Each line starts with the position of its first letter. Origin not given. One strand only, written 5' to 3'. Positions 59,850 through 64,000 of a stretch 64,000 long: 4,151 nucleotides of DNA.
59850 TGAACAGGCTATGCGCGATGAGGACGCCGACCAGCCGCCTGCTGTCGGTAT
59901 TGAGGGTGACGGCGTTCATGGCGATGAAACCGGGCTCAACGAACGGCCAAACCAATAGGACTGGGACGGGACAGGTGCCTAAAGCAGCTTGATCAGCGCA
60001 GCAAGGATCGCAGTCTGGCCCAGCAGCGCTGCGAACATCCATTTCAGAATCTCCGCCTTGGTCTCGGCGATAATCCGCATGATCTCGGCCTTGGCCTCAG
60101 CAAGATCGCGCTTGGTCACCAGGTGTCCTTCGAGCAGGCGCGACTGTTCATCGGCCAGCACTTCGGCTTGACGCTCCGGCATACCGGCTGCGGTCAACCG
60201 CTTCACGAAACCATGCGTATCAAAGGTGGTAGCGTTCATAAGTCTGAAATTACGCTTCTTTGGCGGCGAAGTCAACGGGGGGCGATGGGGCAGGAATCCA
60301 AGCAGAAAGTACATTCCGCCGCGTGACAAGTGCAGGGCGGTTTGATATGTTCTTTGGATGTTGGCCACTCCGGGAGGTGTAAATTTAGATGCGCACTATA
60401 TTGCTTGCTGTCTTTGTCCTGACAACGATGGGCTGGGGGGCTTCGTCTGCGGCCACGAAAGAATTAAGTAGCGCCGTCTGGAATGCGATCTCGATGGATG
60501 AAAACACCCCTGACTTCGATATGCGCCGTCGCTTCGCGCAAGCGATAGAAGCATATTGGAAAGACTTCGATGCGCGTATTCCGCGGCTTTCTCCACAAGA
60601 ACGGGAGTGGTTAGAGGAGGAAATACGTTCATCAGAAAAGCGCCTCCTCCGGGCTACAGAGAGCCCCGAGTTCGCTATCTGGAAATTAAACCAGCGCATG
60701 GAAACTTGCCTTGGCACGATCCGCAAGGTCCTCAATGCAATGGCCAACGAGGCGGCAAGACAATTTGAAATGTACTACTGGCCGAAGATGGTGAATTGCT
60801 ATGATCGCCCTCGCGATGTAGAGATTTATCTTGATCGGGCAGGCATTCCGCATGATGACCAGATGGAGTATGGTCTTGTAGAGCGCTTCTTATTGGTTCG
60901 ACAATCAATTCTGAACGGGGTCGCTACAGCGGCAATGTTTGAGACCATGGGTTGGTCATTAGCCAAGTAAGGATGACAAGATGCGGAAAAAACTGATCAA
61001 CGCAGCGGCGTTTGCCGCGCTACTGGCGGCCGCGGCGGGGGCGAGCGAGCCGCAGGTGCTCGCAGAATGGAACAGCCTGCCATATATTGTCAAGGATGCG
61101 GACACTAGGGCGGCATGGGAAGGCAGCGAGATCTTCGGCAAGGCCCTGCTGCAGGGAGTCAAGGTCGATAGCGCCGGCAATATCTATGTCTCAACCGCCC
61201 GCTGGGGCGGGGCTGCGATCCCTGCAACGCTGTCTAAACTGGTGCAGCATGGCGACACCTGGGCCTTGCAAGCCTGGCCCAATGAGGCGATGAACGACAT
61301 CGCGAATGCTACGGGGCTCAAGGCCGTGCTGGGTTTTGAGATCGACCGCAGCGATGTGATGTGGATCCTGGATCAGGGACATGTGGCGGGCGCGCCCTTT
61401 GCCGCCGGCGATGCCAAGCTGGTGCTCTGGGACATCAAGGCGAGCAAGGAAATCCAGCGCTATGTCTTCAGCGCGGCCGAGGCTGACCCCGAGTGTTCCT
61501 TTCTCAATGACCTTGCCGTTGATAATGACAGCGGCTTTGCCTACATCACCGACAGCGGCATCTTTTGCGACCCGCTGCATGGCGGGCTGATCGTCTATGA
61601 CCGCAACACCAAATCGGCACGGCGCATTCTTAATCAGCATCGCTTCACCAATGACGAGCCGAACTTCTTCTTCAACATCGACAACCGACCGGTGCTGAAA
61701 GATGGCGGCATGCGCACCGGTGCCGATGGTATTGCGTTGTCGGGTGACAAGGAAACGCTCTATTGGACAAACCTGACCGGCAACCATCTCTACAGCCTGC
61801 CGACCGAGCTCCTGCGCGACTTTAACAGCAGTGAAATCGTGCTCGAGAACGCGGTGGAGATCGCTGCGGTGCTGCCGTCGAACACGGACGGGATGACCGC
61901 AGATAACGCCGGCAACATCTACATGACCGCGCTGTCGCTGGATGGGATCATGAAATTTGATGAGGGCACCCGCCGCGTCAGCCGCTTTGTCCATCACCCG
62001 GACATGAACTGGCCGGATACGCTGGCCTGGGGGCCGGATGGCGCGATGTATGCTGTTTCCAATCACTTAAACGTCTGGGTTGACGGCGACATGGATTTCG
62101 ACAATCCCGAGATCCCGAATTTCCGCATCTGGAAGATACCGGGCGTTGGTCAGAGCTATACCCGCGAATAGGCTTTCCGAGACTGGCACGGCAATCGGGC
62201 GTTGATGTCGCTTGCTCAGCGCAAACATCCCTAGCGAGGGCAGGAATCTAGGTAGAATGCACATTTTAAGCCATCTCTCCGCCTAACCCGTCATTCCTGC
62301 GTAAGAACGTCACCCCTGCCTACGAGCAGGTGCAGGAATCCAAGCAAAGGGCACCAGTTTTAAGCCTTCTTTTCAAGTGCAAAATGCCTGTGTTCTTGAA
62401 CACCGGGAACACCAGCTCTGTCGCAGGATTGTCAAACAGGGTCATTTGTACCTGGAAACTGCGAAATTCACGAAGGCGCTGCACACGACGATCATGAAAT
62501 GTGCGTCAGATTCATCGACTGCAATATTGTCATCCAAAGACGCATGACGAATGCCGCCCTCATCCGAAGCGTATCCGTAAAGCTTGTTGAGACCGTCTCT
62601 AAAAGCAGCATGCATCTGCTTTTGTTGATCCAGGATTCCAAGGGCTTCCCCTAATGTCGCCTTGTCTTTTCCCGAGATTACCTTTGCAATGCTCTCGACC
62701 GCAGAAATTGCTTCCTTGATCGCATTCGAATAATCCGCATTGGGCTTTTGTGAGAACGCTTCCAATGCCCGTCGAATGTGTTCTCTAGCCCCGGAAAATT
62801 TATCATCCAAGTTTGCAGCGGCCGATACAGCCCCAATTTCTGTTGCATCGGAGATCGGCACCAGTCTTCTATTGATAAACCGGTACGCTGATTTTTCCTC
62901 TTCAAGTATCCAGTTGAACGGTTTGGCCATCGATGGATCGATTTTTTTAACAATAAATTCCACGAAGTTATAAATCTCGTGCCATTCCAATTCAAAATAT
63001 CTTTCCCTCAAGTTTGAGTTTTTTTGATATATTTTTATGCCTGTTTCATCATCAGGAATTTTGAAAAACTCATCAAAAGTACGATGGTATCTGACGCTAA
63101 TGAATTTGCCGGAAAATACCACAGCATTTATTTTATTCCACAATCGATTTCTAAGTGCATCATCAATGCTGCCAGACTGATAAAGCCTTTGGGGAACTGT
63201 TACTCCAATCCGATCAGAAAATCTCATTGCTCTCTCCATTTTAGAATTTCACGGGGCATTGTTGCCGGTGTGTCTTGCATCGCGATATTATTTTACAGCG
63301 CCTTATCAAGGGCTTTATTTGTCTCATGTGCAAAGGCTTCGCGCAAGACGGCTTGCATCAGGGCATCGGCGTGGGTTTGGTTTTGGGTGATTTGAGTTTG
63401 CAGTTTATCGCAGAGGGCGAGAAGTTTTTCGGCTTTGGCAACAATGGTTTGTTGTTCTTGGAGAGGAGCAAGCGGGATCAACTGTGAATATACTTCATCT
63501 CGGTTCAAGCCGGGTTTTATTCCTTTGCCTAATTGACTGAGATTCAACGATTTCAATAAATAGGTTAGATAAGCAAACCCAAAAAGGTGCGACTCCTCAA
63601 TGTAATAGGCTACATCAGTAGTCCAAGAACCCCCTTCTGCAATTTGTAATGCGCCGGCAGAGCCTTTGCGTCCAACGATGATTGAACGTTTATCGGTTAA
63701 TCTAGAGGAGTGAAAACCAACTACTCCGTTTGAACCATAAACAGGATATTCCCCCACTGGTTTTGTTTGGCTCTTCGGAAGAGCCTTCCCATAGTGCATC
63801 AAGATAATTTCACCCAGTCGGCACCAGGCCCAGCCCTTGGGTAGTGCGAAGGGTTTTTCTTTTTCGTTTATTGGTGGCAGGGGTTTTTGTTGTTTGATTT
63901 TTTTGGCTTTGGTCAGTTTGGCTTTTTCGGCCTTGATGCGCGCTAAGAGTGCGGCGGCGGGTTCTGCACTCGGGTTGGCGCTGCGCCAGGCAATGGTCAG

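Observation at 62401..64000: Partial type I R-M locus with a possible Abi/defence-type gene directly downstream of hsdS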

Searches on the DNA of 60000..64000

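Call 34: search_rna_families(source=window, start=60000, end=64000, threshold=evalue, max_evalue=1)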
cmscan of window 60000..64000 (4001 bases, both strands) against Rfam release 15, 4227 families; matches with E-value up to 1: 0.
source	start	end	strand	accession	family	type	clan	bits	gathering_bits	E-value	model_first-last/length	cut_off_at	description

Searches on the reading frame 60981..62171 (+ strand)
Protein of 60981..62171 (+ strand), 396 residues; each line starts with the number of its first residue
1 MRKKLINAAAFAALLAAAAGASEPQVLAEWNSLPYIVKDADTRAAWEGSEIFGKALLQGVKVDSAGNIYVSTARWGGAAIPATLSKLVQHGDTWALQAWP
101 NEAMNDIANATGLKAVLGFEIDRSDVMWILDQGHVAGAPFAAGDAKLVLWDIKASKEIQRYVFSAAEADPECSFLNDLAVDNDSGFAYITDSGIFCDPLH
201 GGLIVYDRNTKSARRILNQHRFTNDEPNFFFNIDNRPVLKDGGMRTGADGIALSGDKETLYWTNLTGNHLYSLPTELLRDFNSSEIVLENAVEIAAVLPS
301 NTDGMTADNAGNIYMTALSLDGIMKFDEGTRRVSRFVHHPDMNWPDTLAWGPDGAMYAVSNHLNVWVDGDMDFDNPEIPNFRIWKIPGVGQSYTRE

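Call 21: find_encoding_contigs(protein=window:60981-62171:+, flank=10000, max_places=4)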
Protein window:60981-62171:+ (396 aa): no gene with exactly this product is on record in the collection.

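Call 61: search_protein_families(library=pfam, proteins=[window:60981-62168:+], max_evalue=0.00001)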
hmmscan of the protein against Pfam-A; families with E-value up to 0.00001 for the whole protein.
window:60981-62168:+ (396 aa): 2 families
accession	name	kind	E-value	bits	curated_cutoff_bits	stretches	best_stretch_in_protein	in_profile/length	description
PF03022.22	MRJP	-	1.9e-24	87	19.8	1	116-385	3-276/288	Major royal jelly protein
PF08450.18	SGL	-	1.2e-09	38.5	26.3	0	248-355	136-239/246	SMP-30/Gluconolactonase/LRE-like region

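Call 78: list_cluster_members(proteins=[window:60981-62168:+, window:60389-60967:+, window:56527-57777:-, window:57773-58462:-, window:58475-58963:-, window:53665-54972:-])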
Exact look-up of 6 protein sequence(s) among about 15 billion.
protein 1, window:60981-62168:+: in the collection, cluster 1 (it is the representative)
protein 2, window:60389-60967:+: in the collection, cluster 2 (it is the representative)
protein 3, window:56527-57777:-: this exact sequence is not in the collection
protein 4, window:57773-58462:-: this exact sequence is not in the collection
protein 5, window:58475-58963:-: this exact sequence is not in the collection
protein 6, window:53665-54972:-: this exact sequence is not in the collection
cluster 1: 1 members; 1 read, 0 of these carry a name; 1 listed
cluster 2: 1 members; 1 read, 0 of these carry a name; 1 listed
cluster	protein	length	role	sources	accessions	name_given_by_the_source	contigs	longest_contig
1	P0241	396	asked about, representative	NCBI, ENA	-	-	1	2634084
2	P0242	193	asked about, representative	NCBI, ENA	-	-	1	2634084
